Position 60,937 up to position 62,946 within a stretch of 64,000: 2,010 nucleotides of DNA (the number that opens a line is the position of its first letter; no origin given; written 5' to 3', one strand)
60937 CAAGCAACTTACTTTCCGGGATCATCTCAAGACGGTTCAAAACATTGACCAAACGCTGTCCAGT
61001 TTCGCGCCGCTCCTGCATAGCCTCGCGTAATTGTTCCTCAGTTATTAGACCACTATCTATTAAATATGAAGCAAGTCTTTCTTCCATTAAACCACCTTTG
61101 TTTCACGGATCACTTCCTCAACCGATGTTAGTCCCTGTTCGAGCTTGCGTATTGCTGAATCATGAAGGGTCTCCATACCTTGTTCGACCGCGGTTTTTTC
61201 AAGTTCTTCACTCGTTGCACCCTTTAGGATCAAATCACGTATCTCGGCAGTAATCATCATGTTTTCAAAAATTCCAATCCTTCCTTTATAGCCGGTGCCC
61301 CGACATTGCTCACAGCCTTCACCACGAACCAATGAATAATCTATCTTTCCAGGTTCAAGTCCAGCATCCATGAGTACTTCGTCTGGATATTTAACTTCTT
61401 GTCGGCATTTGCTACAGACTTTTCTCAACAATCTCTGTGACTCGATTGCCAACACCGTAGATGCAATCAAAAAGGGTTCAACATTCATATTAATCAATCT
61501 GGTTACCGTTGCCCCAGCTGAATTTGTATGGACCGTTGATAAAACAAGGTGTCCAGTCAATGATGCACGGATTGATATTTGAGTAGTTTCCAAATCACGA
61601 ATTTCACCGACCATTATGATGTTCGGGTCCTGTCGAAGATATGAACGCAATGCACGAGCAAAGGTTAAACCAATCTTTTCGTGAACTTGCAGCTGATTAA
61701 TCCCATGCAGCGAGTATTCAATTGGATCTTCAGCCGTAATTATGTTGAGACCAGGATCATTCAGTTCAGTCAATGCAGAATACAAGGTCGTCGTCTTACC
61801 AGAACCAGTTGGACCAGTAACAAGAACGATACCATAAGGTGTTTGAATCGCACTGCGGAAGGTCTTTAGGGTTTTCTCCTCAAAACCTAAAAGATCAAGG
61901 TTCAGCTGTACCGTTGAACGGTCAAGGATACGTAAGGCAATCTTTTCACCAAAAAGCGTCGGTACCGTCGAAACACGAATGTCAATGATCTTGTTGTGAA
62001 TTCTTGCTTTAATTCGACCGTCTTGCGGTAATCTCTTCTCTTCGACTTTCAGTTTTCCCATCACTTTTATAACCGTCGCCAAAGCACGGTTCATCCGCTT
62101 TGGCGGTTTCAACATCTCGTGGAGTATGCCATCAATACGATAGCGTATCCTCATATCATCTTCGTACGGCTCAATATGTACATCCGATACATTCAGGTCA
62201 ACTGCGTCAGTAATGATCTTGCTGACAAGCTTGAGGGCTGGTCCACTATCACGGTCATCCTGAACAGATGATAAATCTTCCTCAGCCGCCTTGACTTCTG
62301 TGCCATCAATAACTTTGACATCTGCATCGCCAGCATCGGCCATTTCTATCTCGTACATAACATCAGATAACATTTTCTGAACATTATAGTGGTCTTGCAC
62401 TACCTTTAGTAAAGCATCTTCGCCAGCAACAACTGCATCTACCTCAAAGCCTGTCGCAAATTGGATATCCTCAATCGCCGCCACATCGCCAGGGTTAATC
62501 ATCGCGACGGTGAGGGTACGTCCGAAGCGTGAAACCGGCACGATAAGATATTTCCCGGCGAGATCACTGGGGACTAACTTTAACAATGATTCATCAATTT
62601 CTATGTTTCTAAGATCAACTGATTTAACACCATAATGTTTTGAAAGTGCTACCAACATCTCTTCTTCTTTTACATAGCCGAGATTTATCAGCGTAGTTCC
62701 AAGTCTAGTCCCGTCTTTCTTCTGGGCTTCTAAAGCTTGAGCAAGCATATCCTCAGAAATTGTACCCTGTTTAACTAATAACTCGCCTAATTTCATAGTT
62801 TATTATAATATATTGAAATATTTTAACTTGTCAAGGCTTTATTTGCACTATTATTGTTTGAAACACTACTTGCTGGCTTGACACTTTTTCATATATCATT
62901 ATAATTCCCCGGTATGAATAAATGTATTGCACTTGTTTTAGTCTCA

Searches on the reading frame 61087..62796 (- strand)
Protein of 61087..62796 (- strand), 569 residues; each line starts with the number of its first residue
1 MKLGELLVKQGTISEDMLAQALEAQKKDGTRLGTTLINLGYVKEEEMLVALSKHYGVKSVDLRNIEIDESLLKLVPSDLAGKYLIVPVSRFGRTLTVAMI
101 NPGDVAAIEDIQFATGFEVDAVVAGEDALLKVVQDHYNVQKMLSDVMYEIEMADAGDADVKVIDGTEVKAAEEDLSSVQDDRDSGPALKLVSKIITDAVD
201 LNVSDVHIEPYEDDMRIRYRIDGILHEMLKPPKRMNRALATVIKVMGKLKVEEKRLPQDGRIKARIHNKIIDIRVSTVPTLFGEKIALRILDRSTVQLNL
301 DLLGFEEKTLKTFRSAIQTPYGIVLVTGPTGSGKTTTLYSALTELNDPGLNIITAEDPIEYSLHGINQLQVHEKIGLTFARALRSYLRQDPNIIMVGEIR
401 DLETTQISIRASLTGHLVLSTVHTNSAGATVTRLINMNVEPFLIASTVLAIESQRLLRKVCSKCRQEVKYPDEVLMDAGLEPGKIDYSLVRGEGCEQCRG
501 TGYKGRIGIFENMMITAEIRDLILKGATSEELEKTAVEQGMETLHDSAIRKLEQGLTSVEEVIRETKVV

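Call 16: search_protein_families(library=pfam, proteins=[window:61087-62796:-])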
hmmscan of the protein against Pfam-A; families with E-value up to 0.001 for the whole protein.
window:61087-62796:- (569 aa): 4 families
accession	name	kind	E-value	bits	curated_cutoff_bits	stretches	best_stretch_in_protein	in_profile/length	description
PF00437.27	T2SSE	-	1.5e-134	448.8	24.9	1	182-564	3-370/370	Type II/IV secretion system protein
PF05157.20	MshEN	-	2.6e-17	63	23.1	1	55-140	1-87/90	MshEN domain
PF25199.1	nSTAND_NTPase5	-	1e-05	25.8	34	1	307-369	26-90/145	Novel STAND NTPase 5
PF13191.12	AAA_16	-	0.00013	23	32.6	1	316-361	20-63/167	AAA ATPase domain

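Call 35: find_related_loci(query=window:61090-62796:-, collection=metagenome_contigs, flank=10000)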
Query window:61090-62796:- (569 aa) in metagenome_contigs; peptide patterns used: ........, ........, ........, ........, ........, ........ (x = any residue, [..] = any of these).
147 stretches matched a pattern; 111 encode a relative of the query (tblastn E <= 1e-3); the best 80 are kept; 80 distinct loci.
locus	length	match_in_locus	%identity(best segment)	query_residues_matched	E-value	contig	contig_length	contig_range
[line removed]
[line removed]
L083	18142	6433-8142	81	1-568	0e+0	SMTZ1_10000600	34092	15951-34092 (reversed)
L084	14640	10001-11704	80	1-569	0e+0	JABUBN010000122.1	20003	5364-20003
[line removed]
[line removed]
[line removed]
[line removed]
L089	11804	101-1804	77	1-568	0e+0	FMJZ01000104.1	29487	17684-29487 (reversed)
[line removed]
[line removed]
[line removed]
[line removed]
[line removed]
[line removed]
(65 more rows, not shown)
